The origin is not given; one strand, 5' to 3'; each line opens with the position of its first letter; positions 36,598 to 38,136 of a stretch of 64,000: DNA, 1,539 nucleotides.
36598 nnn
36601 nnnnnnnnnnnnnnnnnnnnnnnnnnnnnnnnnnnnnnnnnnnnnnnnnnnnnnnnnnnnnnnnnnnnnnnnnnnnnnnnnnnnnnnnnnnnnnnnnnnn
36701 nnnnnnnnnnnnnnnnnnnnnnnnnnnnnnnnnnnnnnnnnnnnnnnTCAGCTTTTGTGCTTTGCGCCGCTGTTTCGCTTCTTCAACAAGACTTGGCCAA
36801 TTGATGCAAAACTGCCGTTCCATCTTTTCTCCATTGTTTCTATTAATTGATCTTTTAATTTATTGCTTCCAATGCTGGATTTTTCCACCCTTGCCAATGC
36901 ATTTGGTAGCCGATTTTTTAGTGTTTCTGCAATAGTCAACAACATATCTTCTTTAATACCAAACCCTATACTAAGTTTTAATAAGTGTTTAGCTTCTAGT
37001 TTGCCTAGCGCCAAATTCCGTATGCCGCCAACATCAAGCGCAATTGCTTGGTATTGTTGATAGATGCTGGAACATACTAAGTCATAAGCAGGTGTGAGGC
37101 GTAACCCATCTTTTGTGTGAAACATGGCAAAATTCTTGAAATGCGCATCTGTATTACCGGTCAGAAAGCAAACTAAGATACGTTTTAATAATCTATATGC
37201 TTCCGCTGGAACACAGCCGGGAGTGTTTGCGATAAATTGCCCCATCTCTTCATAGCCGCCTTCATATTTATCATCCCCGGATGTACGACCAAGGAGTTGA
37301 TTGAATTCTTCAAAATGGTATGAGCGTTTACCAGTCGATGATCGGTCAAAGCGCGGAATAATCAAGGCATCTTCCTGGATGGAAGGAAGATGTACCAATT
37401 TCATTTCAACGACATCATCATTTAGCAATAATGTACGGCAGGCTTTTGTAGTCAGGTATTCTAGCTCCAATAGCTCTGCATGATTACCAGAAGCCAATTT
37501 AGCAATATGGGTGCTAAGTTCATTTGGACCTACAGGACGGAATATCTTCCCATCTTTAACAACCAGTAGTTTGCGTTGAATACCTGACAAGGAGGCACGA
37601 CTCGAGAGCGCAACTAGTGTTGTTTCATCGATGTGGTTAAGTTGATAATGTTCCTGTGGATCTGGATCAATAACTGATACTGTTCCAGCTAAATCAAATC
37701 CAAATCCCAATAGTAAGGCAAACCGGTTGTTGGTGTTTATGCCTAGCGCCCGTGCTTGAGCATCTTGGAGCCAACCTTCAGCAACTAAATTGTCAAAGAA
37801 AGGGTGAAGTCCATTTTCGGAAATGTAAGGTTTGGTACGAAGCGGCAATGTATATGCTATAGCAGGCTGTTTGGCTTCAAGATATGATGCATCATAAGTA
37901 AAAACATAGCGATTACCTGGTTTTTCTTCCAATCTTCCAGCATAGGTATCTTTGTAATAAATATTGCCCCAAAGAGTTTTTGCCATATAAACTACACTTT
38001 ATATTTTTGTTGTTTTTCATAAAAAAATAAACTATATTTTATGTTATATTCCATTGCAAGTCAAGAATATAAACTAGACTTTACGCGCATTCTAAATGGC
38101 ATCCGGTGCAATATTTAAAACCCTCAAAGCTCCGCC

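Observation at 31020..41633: dcw cell-division cluster interrupted by a hipA-HTH toxin module between ftsI and murE, with murF and murG absent from their canonical slots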

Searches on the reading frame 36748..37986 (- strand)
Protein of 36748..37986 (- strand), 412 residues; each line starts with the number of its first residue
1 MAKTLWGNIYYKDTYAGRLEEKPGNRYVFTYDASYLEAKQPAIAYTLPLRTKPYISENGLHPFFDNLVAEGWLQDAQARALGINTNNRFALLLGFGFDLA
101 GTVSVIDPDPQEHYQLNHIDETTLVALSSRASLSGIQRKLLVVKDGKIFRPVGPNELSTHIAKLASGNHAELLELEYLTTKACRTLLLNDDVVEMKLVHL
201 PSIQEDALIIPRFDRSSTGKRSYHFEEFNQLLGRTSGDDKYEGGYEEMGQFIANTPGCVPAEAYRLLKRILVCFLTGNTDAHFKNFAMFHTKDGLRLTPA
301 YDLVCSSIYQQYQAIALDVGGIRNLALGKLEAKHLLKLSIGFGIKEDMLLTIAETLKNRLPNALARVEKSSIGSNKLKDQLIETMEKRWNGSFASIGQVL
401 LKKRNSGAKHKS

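Call 3: search_protein_families(library=pfam, proteins=[window:36748-37986:-])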
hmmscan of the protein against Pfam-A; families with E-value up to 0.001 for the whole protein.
window:36748-37986:- (412 aa): 2 families
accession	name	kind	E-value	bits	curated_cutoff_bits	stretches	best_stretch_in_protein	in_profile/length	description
PF07804.18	HipA_C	-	1e-37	130.3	30.5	1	132-358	2-207/213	HipA-like C-terminal domain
PF13657.11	Couple_hipA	-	3.7e-24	85.5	22.5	1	8-105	2-98/99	HipA N-terminal domain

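Call 4: search_protein_families(library=ncbifam, proteins=[window:36748-37986:-])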
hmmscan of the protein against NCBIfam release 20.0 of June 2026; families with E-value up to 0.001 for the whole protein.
window:36748-37986:- (412 aa): 2 families
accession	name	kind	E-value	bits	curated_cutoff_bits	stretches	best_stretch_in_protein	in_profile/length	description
TIGR03071.1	couple_hipA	domain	2e-19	69.6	27.8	1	8-105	3-100/101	HipA N-terminal domain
NF007297.0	PRK09775.1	equivalog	0.00052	18.9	401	1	272-304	337-370/446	type II toxin-antitoxin system HipA family toxin YjjJ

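Call 7: find_related_loci(query=window:36748-37986:-, collection=genome_contigs, flank=10000)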
Query window:36748-37986:- (412 aa) in genome_contigs; peptide patterns used: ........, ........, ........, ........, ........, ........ (x = any residue, [..] = any of these).
83 stretches matched a pattern; 59 encode a relative of the query (tblastn E <= 1e-3); 59 distinct loci.
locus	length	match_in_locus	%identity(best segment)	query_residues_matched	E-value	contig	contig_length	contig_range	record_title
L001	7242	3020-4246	70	1-409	0e+0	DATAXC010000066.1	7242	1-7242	MAG TPA_asm: Gammaproteobacteria bacterium isolate SMAG_U5642 k141_763332, whole genome shotgun sequence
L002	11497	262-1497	76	1-412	0e+0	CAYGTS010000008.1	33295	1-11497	MAG TPA_asm: uncultured Legionellales bacterium isolate ERP117304_co2_166 genome assembly, contig: NODE_1124_length_3329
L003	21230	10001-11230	70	1-410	0e+0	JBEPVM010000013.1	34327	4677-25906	MAG: Gammaproteobacteria bacterium isolate 22E.semibin_refined.037 NODE_1052_length_34327_cov_9.239583, whole genome sho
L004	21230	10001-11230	69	1-411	0e+0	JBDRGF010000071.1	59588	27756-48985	MAG: Pseudomonadota bacterium isolate MEGAHIT-group-1.414 k141_11728019, whole genome shotgun sequence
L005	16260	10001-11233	68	1-412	0e+0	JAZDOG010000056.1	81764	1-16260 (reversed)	MAG: Pseudomonadota bacterium isolate MEGAHIT-group-0.760 k141_7855384, whole genome shotgun sequence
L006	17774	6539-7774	69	1-412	0e+0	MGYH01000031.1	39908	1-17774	MAG: Gammaproteobacteria bacterium RIFCSPHIGHO2_12_FULL_45_12 rifcsphigho2_12_scaffold_3691, whole genome shotgun sequen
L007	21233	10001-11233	68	1-412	0e+0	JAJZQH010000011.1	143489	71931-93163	MAG: bacterium isolate SKS1.bin41 NODE_137_length_143489_cov_12.546407, whole genome shotgun sequence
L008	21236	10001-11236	67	1-412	0e+0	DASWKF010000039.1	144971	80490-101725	MAG TPA_asm: Gammaproteobacteria bacterium isolate SMAG_U2915 k141_2311455, whole genome shotgun sequence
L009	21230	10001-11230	67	1-410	0e+0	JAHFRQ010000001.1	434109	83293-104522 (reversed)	MAG: Gammaproteobacteria bacterium isolate nzgw578 NODE_14_length_434110_cov_5.456030, whole genome shotgun sequence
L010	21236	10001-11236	68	1-412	0e+0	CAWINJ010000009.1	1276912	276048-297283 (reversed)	MAG: uncultured Gammaproteobacteria bacterium isolate MFD04434.bin.1.202 genome assembly, contig: contig_4587, whole gen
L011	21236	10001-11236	66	1-412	0e+0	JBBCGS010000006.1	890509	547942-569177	MAG: Gammaproteobacteria bacterium isolate CoA_metab_bin.120 s11106.ctg011128l, whole genome shotgun sequence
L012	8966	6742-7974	67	1-411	0e+0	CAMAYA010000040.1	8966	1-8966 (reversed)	MAG: Legionella sp. 2055-AUS-E isolate MH-08apr19-9 genome assembly, contig: MH-08apr19-C17773, whole genome shotgun seq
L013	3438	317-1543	68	1-409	0e+0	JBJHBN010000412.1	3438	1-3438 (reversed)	MAG: Opitutales bacterium isolate SF2967_J5348.semibin_refined.022_sub NODE_31391_length_3438_cov_1.098460, whole genome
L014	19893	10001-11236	64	1-412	0e+0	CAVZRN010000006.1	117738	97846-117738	MAG: uncultured Gammaproteobacteria bacterium isolate MFD09671.bin.3.6 genome assembly, contig: contig_32545, whole geno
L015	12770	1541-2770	65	1-411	0e+0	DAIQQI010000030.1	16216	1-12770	MAG TPA_asm: Steroidobacteraceae bacterium isolate CTOTU26102 NODE_1553_length_16216_cov_4.202277, whole genome shotgun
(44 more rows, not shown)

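Call 30: search_solved_structures(query=window:36748-37986:-, max_evalue=0.01, show_alignments=2)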
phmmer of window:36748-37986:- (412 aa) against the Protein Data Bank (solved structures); distinct sequences matched with E-value up to 0.01: 20.
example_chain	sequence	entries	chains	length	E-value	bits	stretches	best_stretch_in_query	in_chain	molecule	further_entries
4pu5_A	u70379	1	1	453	3.2e-20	75.5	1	3-367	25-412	Toxin-antitoxin system toxin HipA family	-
4pu3_A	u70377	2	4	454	3.3e-20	75.5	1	3-367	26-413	Toxin-antitoxin system toxin HipA family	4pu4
8ezr_B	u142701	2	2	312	1.8e-13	53.3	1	125-388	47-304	HipT(Lp)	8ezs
7vkb_A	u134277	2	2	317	1.9e-13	53.2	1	125-388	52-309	HipA_C domain-containing protein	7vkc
7wcf_A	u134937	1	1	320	7.2e-13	51.3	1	125-388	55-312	HipA_C domain-containing protein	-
7ab3_C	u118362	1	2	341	8.3e-10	41.2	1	131-312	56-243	HipA_C domain-containing protein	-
7ab4_C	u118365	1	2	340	9.8e-10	41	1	131-312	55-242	HipA_C domain-containing protein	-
3tpd_A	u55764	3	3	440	1.4e-09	40.5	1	130-306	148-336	Serine/threonine-protein kinase HipA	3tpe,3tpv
2wiu_A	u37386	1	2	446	1.9e-09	40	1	130-306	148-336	PROTEIN HIPA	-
7ab5_C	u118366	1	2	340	2.6e-09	39.6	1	131-312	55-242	HipA_C domain-containing protein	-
3hzi_A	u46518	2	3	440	9.3e-09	37.8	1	130-306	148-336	Protein hipA | Serine/threonine-protein kinase HipA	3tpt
3fbr_A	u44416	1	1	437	1.2e-08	37.4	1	130-306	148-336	Serine/threonine-protein kinase toxin HipA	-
4yg7_D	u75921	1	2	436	1.2e-08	37.4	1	130-306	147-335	Serine/threonine-protein kinase HipA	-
3dnt_A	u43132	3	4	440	1.3e-08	37.3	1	130-306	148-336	Protein hipA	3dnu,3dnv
5k98_A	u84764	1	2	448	1.4e-08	37.2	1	130-306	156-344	Serine/threonine-protein kinase HipA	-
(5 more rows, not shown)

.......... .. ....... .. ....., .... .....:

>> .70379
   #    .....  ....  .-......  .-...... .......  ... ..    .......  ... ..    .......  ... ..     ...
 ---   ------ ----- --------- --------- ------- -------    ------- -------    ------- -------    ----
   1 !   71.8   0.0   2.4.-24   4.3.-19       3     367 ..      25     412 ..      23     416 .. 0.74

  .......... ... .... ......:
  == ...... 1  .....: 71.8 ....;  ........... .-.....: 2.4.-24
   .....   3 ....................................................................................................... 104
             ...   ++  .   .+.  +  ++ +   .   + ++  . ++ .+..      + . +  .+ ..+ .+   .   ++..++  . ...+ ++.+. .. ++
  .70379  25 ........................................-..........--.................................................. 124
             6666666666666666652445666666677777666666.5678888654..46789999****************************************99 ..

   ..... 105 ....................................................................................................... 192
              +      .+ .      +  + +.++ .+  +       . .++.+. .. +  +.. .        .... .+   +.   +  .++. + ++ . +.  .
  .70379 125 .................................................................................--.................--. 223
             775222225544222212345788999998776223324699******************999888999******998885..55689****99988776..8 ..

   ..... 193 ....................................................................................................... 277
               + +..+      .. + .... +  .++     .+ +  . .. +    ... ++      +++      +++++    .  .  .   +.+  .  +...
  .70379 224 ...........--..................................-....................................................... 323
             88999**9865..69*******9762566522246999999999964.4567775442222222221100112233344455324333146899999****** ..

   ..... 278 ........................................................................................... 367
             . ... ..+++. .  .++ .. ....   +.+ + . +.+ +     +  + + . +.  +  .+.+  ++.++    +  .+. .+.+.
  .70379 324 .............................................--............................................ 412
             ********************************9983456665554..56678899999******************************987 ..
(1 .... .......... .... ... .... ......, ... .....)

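Call 42: search_protein_families(library=padloc, proteins=[window:36748-37986:-], max_evalue=0.01)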
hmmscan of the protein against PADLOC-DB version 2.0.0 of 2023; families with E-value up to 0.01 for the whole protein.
window:36748-37986:- (412 aa): 2 families
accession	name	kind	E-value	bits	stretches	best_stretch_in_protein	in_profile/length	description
PDLC04339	PDC-M03A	-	0.00011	19.7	1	266-306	137-177/293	-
PDLC04340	PDC-M03A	-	0.00031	18.3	1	270-308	134-172/280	-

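Call 58: search_dna_similar(query=window:36748-37986:-, collection=plasmids, mode=protein, max_rows=15)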
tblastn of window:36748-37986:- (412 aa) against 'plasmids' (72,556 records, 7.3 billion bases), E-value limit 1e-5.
Records with a match: 477; places in all: 516; records where one place covers at least 80% of the query: 76.
Best place of each record, by identity: <60% 477.
By first word of the organism name: Pseudosulfitobacter 85; Rhizobium 72; Sinorhizobium 41; Agrobacterium 33; Acinetobacter 21; Sulfitobacter 12; Sphingobium 10; Mesorhizobium 10; Vibrio 10; Novosphingobium 7; and 98 more.
By predicted mobility (MOB-suite, as given by PLSDB): non-mobilizable 280; conjugative 137; mobilizable 60.
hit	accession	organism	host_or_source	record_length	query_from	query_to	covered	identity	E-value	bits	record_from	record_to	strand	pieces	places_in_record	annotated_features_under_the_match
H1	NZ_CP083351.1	Ensifer adhaerens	cell culture,The sample was isolated ...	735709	9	411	98%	32.3%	1e-39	158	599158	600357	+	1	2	HipA domain-containing protein | transcriptional regulator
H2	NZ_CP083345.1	Ensifer adhaerens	cell culture,soil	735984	9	411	98%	32.3%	1e-39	158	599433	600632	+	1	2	HipA domain-containing protein | transcriptional regulator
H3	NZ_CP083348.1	Ensifer adhaerens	cell culture,soil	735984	9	411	98%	32.3%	1e-39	158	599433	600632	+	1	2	HipA domain-containing protein | transcriptional regulator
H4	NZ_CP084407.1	Sphingobium sp. CFD-2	cell culture,soil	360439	9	411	98%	30.6%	3e-34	142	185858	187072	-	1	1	HipA domain-containing protein | helix-turn-helix domain-containing protein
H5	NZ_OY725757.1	Parabacteroides distasonis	-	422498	7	406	97%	30.6%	3e-13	140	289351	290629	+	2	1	HipA domain-containing protein | HipA N-terminal domain-containing protein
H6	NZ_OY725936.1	Bacteroides finegoldii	-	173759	7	406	97%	30.4%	5e-14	139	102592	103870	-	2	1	HipA domain-containing protein | HipA N-terminal domain-containing protein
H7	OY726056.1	Phocaeicola massiliensis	-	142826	7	380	91%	30.5%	3e-23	135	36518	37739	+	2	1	record has no annotation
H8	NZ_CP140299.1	Sinorhizobium kummerowiae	Kummerowia stipulacea,Pure culture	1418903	7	321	76%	35.3%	5e-39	156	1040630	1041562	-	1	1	none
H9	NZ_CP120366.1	Sinorhizobium kummerowiae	Kummerowia stipulacea,Pure culture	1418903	7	321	76%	35.3%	5e-39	156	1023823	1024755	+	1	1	none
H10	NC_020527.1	Sinorhizobium meliloti 2011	-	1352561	7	321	76%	35.3%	5e-39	156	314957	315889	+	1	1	none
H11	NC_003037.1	Sinorhizobium meliloti 1021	-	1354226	7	321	76%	35.3%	5e-39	156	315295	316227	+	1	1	none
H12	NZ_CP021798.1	Sinorhizobium meliloti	Medicago sativa,Single Cell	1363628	7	321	76%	35.3%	5e-39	156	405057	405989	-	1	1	none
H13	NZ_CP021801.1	Sinorhizobium meliloti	Medicago sativa,Single Cell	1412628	7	321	76%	35.0%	2e-39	157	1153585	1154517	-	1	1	none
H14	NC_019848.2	Sinorhizobium meliloti GR4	-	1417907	7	321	76%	35.0%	2e-38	154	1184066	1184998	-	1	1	record has no annotation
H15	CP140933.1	Sinorhizobium meliloti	Medicago lupulina,whole organism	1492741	7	321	76%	35.0%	2e-38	154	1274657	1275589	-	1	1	type II toxin-antitoxin system HipA family toxin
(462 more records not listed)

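Call 59: get_annotated_region(hit=H1, flank=1500)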
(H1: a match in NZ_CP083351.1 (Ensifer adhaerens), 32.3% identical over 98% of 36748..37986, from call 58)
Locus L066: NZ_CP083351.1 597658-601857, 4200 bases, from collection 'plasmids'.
description: Ensifer adhaerens strain W2-B9 plasmid p1, complete sequence
organism: Ensifer adhaerens (NCBI taxid 106592)
taxonomy: Bacteria; Pseudomonadota; Alphaproteobacteria; Hyphomicrobiales; Rhizobiaceae; Ensifer; Ensifer adhaerens
host: -; source: cell culture,The sample was isolated from cell culture after 9 month of microevolution experiment; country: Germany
typing (MOB-suite, as given by PLSDB): non-mobilizable; mating-pair formation MPF_T
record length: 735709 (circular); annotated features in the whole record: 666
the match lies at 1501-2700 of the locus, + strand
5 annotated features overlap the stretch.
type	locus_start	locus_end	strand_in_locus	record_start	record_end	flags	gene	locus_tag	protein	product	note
CDS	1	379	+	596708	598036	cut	-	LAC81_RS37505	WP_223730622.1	D-serine ammonia-lyase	GO:0046416 - D-amino acid metabolic process [Evidence IEA]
CDS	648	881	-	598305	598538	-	-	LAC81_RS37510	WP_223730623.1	AbrB/MazE/SpoVT family DNA-binding domain-containing protein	-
CDS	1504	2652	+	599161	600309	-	-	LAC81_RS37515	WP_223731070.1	HipA domain-containing protein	-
CDS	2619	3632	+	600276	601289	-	-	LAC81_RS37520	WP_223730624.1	transcriptional regulator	-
CDS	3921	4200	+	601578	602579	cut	-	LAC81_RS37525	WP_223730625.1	IS30 family transposase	-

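Call 66: list_cluster_members(proteins=[P0001, P0002, window:36748-37986:-])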
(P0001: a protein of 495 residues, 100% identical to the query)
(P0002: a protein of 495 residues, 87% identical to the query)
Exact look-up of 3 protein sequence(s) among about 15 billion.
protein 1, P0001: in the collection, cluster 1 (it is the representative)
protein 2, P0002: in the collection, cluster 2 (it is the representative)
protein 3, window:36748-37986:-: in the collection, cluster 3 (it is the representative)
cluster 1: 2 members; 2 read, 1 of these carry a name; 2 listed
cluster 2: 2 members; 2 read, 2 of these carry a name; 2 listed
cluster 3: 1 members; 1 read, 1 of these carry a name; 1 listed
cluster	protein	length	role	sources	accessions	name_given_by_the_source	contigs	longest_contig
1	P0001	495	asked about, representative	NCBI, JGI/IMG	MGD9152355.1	MAG: UDP-N-acetylmuramoyl-L-alanyl-D-glutamate--2,6-diaminopimelate ligase ... | UDP-N-acetylmuramoyl-L-alanyl-D-glutamate--2,6-diaminopimelate ligase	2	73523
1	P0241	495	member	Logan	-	-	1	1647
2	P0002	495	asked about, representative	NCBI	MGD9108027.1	MAG: UDP-N-acetylmuramoyl-L-alanyl-D-glutamate--2,6-diaminopimelate ligase ...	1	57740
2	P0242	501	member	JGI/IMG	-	UDP-N-acetylmuramoyl-L-alanyl-D-glutamate--2,6-diaminopimelate ligase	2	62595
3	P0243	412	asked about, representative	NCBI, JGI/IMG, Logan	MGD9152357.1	MAG: HipA domain-containing protein [Gammaproteobacteria bacterium] | serine/threonine-protein kinase HipA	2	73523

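Call 67: find_encoding_contigs(protein=window:36748-37986:-, flank=1000, max_places=4)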
Protein window:36748-37986:- (412 aa): 2 contigs read that carry it; 1 place shown.
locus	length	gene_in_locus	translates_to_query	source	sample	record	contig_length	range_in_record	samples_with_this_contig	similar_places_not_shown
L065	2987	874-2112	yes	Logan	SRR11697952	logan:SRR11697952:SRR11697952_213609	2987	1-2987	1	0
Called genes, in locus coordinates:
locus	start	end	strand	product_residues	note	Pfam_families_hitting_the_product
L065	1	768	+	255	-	?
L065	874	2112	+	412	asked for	PF13657:Couple_hipA, PF07804:HipA_C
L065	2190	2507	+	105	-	PF07369:DUF1488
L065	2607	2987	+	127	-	?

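Call 79: find_related_loci(query=window:36748-37986:-, collection=metagenome_contigs, flank=4000)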
Query window:36748-37986:- (412 aa) in metagenome_contigs; peptide patterns used: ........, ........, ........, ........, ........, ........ (x = any residue, [..] = any of these).
148 stretches matched a pattern; 101 encode a relative of the query (tblastn E <= 1e-3); the best 80 are kept; 80 distinct loci.
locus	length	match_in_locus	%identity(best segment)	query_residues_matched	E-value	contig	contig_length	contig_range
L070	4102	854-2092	72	1-412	0e+0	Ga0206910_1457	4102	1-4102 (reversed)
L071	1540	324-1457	81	1-378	0e+0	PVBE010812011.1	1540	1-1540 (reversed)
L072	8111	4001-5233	69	1-412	0e+0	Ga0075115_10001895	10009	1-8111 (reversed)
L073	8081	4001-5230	69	1-411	0e+0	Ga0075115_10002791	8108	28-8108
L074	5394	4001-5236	69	1-412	0e+0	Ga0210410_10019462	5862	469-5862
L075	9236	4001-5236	69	1-412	0e+0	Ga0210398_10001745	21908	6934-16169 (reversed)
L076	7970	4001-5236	69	1-412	0e+0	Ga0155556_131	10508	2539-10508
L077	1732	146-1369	70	1-409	0e+0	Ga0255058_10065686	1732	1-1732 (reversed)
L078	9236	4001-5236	67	1-412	0e+0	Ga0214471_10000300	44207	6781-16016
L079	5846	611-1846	67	1-412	0e+0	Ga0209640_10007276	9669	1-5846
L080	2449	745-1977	68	1-412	0e+0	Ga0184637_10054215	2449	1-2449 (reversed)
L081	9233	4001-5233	67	1-411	0e+0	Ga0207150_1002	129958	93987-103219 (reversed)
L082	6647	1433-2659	70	1-407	0e+0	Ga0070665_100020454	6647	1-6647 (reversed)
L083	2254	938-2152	69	1-405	0e+0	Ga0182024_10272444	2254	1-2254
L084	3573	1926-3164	67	1-412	0e+0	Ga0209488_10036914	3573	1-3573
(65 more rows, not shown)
